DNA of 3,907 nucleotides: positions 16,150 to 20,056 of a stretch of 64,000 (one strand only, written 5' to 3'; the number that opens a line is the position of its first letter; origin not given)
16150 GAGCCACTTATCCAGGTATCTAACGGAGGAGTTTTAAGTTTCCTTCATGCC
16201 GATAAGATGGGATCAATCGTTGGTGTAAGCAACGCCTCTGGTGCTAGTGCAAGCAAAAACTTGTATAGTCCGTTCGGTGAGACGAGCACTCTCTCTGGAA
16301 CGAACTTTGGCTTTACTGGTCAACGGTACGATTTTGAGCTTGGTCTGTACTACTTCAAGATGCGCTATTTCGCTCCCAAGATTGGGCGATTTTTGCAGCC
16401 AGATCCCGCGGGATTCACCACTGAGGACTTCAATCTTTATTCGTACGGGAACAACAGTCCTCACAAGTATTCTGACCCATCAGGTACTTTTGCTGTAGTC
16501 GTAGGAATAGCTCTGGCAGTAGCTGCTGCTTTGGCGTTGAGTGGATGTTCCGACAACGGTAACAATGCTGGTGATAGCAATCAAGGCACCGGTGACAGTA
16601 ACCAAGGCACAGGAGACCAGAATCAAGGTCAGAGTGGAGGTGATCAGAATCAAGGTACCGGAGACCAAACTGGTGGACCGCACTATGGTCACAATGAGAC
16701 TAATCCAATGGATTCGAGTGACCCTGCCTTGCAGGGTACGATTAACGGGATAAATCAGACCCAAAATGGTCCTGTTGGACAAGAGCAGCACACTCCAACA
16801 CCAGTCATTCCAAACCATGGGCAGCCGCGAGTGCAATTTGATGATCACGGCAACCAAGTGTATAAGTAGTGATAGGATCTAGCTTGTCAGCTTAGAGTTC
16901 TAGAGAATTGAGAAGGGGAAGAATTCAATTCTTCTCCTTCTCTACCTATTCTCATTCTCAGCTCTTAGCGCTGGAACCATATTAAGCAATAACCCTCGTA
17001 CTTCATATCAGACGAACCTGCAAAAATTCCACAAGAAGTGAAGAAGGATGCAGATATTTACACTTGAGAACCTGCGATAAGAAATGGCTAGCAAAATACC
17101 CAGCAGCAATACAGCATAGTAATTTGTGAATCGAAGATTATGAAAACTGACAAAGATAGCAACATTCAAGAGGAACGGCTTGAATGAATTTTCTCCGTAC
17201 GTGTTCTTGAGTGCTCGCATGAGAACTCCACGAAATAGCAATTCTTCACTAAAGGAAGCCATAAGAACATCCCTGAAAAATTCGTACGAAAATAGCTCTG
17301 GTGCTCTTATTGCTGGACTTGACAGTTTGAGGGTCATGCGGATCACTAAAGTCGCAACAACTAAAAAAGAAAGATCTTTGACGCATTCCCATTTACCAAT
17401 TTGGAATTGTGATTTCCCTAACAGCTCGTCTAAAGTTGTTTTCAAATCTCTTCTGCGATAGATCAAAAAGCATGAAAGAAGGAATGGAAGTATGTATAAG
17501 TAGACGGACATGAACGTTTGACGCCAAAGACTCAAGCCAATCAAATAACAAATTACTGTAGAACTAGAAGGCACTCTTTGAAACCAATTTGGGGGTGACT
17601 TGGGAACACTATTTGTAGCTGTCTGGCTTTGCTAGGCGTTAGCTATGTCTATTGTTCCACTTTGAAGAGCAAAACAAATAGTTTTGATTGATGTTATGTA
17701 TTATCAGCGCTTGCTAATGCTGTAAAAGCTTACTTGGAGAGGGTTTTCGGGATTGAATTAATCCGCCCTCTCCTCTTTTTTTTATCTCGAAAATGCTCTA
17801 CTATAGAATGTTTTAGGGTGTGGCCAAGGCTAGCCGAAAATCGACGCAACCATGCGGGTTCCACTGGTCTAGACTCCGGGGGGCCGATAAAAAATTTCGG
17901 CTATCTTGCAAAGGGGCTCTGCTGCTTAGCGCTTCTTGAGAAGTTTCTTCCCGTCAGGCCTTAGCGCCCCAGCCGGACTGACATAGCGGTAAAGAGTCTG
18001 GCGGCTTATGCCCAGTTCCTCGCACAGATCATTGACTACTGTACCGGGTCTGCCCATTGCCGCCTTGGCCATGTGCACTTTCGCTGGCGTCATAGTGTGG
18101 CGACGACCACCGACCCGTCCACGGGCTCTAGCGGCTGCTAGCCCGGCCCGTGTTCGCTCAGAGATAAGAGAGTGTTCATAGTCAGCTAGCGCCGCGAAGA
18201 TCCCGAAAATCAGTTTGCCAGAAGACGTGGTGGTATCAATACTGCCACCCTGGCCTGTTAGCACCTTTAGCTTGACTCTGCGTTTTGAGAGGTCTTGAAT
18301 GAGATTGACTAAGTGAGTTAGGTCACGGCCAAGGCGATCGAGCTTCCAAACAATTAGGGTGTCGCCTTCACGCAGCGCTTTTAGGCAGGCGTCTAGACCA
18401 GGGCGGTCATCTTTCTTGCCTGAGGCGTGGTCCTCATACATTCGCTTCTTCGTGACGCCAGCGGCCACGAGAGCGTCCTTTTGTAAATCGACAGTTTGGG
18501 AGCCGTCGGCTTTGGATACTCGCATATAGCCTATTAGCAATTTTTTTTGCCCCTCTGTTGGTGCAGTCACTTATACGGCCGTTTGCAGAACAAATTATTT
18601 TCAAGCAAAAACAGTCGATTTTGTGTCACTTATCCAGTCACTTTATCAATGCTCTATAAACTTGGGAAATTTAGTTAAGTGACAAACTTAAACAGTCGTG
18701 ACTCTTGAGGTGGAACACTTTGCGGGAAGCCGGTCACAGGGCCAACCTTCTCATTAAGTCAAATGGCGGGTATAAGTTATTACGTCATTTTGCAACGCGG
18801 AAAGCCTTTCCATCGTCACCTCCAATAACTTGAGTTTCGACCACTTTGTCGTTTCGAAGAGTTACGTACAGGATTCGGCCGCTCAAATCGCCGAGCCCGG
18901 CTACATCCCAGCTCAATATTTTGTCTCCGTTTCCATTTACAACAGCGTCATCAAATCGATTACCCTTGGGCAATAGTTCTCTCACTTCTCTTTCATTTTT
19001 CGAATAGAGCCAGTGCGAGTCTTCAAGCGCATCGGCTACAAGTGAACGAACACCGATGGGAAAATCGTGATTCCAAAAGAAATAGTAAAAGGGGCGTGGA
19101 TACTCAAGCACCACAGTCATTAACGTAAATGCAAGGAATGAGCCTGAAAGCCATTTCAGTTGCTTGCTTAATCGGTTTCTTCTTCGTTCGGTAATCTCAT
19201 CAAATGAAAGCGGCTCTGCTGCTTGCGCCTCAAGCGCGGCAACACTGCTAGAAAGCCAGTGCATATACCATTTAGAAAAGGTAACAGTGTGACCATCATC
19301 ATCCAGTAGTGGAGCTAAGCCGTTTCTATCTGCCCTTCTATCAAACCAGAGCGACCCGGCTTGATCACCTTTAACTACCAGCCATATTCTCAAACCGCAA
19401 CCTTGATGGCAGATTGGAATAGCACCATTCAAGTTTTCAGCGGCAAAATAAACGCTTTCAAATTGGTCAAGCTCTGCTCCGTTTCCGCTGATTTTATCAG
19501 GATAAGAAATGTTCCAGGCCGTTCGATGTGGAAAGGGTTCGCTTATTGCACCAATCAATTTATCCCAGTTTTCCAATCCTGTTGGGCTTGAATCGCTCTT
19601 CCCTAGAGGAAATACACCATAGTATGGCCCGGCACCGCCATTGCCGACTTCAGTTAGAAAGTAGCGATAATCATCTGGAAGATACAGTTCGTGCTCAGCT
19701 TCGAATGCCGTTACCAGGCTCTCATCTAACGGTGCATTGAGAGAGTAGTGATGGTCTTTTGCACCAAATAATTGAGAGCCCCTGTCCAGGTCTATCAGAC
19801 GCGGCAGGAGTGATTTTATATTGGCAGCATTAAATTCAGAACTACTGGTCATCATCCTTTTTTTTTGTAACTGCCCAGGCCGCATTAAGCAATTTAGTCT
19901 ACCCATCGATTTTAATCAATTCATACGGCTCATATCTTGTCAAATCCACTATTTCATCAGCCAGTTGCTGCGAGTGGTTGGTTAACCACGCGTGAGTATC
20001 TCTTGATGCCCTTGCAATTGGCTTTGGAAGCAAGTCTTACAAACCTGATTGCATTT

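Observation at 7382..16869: RHS locus with no recognisable delivery machinery: lipoprotein, beta-helix protein, single-YD miniprotein, RHS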

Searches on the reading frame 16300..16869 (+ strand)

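Call 7: search_protein_families(library=phrogs, proteins=[window:16300-16869:+], max_evalue=0.01)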
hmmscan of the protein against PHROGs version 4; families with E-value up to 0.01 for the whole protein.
window:16300-16869:+ (189 aa): 2 families
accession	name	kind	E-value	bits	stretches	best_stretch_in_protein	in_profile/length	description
phrog_10385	-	unknown function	1.5e-14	53.1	1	2-64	2031-2095/2333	-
phrog_3727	-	unknown function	0.0068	17.2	1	68-117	5-60/209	-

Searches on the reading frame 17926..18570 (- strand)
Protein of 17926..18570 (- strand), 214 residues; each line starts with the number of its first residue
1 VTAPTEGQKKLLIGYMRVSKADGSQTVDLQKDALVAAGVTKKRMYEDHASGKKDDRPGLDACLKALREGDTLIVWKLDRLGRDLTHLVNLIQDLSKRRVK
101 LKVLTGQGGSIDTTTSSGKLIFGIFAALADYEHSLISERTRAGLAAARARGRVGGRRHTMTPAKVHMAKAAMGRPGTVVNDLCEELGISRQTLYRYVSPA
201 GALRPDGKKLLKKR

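Call 5: search_protein_families(library=pfam, proteins=[window:17926-18570:-], max_evalue=0.01)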
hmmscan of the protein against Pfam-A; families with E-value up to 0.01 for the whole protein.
window:17926-18570:- (214 aa): 7 families
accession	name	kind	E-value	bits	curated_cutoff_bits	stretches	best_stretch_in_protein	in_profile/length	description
PF00239.26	Resolvase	-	1.3e-43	149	23.3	1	13-152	2-144/145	Resolvase, N terminal domain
PF02796.21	HTH_7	-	1.9e-05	25.1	23.8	1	175-197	20-42/45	Helix-turn-helix domain of resolvase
PF01527.26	HTH_Tnp_1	-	0.00037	21.1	24.1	1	167-206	15-55/75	Transposase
PF12728.13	HTH_17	-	0.0017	19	27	1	179-198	4-23/51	Helix-turn-helix domain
PF13309.12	HTH_22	-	0.0036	17.8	29.6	1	179-197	44-62/63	HTH domain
PF08279.18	HTH_11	-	0.0044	17.3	25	0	180-197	19-36/55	HTH domain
PF02954.25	HTH_8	-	0.0081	16.3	22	0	179-195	21-37/42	Bacterial regulatory protein, Fis family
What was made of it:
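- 17926..18570 (-): Small serine recombinase (resolvase/invertase) that travels with the cassette. Pfam Resolvase E 1.3e-43 (call 5).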

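Call 83: search_protein_families(library=padloc, proteins=[window:17926-18570:-], max_evalue=0.001)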
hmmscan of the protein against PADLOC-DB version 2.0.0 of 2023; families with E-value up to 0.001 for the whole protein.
window:17926-18570:- (214 aa): 0 families

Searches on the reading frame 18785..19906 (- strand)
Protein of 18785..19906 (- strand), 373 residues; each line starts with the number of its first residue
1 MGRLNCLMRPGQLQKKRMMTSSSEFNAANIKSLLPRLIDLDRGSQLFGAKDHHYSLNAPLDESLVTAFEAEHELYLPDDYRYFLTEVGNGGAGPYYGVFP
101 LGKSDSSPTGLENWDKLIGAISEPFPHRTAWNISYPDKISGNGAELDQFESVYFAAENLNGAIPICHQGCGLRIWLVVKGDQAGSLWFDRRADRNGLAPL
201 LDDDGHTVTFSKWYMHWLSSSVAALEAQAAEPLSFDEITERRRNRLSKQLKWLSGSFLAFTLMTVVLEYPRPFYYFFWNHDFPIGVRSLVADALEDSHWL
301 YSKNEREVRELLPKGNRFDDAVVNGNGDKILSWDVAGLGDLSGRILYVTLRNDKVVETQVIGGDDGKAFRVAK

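Call 5: search_protein_families(library=pfam, proteins=[window:18785-19906:-], max_evalue=0.01)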
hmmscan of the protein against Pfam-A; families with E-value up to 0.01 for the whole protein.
window:18785-19906:- (373 aa): 1 family
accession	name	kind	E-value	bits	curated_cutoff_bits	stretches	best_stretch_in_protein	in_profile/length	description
PF09346.15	SMI1_KNR4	-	9.5e-06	26.7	25.4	1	59-187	1-104/125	SMI1 / KNR4 family (SUKH-1)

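Call 8: search_protein_families(library=ncbifam, proteins=[window:18785-19906:-], max_evalue=0.01)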
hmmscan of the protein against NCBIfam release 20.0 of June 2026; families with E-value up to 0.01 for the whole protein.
window:18785-19906:- (373 aa): 0 families

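Call 83: search_protein_families(library=padloc, proteins=[window:18785-19906:-], max_evalue=0.001)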
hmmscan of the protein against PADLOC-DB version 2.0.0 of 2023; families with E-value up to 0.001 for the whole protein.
window:18785-19906:- (373 aa): 0 families
